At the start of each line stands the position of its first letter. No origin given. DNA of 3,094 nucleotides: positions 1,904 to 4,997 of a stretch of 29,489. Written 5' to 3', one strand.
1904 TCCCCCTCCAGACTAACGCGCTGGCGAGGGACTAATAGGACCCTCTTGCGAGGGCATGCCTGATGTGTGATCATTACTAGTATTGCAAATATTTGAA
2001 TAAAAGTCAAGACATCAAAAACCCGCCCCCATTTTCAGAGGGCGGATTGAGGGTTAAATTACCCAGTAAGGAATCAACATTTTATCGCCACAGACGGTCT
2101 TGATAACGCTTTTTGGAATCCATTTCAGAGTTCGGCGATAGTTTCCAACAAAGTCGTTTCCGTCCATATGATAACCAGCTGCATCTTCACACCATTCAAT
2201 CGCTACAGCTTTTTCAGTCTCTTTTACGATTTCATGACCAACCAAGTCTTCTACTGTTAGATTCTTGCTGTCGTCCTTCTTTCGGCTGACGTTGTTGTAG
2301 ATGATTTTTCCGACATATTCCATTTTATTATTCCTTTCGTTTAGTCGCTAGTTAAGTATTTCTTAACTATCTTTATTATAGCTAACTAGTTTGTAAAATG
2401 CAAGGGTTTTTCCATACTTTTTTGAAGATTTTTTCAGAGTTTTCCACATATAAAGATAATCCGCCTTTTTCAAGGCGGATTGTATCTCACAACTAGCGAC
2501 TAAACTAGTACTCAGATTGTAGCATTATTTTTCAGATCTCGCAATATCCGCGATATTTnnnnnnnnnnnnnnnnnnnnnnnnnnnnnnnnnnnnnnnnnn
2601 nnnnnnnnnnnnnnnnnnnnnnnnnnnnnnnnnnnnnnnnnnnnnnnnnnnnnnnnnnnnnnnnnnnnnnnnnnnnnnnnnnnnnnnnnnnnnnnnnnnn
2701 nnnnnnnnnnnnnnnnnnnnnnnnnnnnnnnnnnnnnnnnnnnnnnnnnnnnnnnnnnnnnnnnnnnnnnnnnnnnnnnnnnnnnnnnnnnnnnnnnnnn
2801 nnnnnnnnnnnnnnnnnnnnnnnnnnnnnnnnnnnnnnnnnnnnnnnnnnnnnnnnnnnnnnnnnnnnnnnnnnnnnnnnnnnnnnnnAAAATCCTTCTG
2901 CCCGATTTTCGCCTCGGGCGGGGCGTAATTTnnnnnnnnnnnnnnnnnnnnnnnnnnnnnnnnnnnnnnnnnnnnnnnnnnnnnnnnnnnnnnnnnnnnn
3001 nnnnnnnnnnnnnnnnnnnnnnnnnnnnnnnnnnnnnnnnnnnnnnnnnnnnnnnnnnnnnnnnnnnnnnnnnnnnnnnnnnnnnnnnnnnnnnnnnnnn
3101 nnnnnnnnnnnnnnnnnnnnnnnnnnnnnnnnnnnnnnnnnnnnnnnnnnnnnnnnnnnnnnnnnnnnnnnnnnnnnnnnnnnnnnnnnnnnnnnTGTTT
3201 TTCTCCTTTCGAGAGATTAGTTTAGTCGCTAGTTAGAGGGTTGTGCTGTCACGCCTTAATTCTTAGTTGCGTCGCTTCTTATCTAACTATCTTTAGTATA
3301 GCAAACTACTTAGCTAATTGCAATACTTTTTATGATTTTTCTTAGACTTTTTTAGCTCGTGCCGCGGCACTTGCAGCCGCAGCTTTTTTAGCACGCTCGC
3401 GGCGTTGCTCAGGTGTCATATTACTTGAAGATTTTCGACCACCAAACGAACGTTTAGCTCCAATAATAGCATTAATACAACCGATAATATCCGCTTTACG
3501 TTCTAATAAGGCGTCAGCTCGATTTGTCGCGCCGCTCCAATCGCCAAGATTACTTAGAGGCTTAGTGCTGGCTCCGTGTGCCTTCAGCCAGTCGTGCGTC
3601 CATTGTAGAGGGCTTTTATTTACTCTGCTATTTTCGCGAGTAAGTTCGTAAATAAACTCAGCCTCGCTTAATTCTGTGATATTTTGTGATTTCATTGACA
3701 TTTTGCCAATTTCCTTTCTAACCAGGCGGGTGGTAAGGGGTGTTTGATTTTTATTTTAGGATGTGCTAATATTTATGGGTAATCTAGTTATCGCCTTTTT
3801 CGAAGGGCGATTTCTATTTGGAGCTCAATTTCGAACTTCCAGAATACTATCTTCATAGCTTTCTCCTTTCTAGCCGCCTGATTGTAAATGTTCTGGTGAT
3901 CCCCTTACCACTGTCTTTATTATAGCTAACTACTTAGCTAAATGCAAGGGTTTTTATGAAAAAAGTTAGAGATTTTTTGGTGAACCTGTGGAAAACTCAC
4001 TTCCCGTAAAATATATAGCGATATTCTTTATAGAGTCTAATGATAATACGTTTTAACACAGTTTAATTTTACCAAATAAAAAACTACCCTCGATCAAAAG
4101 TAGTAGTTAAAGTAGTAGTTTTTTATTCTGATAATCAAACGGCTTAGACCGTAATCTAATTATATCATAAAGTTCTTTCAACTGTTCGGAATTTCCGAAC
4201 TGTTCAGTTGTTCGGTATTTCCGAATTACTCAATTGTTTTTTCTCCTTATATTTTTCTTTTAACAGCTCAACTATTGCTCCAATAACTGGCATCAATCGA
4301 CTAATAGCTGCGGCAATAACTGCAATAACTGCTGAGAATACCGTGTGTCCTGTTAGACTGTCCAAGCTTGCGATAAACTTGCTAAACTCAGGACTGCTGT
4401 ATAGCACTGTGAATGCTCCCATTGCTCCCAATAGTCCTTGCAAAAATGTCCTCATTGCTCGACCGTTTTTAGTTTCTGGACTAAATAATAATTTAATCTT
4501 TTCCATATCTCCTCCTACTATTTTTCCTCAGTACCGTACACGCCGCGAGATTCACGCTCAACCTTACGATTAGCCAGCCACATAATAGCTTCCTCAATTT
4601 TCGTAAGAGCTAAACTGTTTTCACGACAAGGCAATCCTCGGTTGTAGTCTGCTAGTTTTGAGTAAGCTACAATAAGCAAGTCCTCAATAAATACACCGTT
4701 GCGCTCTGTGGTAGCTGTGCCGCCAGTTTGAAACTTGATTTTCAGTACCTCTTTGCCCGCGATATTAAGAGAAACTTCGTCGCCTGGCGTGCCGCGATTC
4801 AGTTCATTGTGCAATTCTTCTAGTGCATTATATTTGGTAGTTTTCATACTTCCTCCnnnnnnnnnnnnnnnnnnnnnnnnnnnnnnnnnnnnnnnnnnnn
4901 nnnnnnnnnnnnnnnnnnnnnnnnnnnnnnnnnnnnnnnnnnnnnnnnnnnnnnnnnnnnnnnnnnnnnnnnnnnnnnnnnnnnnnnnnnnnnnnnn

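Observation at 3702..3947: About 210-nt structured leader with a 13-codon uORF and long-range pairing that could mask the region upstream of the main RBS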

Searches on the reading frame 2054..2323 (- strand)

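Call 19: search_protein_families(library=pfam, proteins=[window:2054-2323:-], max_evalue=0.01)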
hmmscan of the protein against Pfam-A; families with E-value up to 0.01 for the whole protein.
window:2054-2323:- (89 aa): 0 families

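Call 20: search_protein_families(library=phrogs, proteins=[window:2054-2323:-], max_evalue=0.01)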
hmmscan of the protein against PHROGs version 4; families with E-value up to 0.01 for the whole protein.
window:2054-2323:- (89 aa): 1 family
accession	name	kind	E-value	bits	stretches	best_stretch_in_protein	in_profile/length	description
phrog_12732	-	unknown function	1.4e-05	26.5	1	13-74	72-119/121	-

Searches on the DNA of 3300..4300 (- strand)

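Call 3: search_dna_similar(query=window:3300-4300:-, collection=phages, mode=near, max_rows=30)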
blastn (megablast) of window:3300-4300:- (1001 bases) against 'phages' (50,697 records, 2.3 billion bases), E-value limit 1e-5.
No match.

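Call 15: search_dna_similar(query=window:3300-4300:-, collection=phages, mode=distant, max_rows=20)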
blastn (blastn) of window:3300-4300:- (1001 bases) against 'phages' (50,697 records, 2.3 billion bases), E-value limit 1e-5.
No match.

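Call 46: search_rna_families(source=window, start=3600, end=4250, threshold=evalue, max_evalue=5)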
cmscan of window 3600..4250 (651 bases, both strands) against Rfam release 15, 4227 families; matches with E-value up to 5: 2.
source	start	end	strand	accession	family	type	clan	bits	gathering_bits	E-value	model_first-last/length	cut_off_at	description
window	4092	4173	-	RF01185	snR75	Gene; snRNA; snoRNA; CD-box;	CL00045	13.4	40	3.5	1-88/88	no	Small nucleolar RNA snR75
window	3623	3778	+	RF02189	ST7-OT4_3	Gene; lncRNA;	-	11.4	50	3.2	167-302/302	no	ST7 overlapping transcript 4 conserved region 3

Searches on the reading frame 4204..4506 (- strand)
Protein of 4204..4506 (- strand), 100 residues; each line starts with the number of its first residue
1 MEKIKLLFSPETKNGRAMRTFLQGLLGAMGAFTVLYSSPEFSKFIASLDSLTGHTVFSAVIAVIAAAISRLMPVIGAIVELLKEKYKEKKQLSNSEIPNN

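Call 19: search_protein_families(library=pfam, proteins=[window:4204-4506:-], max_evalue=0.01)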
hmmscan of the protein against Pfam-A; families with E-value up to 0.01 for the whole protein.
window:4204-4506:- (100 aa): 0 families

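Call 20: search_protein_families(library=phrogs, proteins=[window:4204-4506:-], max_evalue=0.01)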
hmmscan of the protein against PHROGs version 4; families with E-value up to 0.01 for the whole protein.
window:4204-4506:- (100 aa): 1 family
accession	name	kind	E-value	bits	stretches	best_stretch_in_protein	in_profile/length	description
phrog_4316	-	unknown function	5e-05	24.4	1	13-74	10-66/89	-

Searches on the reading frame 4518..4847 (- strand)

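Call 19: search_protein_families(library=pfam, proteins=[window:4518-4847:-], max_evalue=0.01)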
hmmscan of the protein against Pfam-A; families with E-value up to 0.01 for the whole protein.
window:4518-4847:- (109 aa): 1 family
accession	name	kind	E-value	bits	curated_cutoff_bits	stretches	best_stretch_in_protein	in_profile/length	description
PF24729.2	Acb2_Tad1_hairpin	-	5.3e-07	30.2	27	1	70-91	31-52/58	Acb2/Tad1, hairpin domain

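Call 20: search_protein_families(library=phrogs, proteins=[window:4518-4847:-], max_evalue=0.01)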
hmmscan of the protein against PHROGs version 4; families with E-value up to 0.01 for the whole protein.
window:4518-4847:- (109 aa): 4 families
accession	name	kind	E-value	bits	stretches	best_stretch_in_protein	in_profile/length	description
phrog_2428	-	unknown function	6.5e-20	72.6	1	30-109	51-131/131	-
phrog_23843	-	unknown function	3e-05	24.8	1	35-107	124-197/200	-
phrog_15810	-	unknown function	0.00023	22.2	1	73-91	31-50/55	-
phrog_1454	-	unknown function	0.0012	20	1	74-98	52-75/81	-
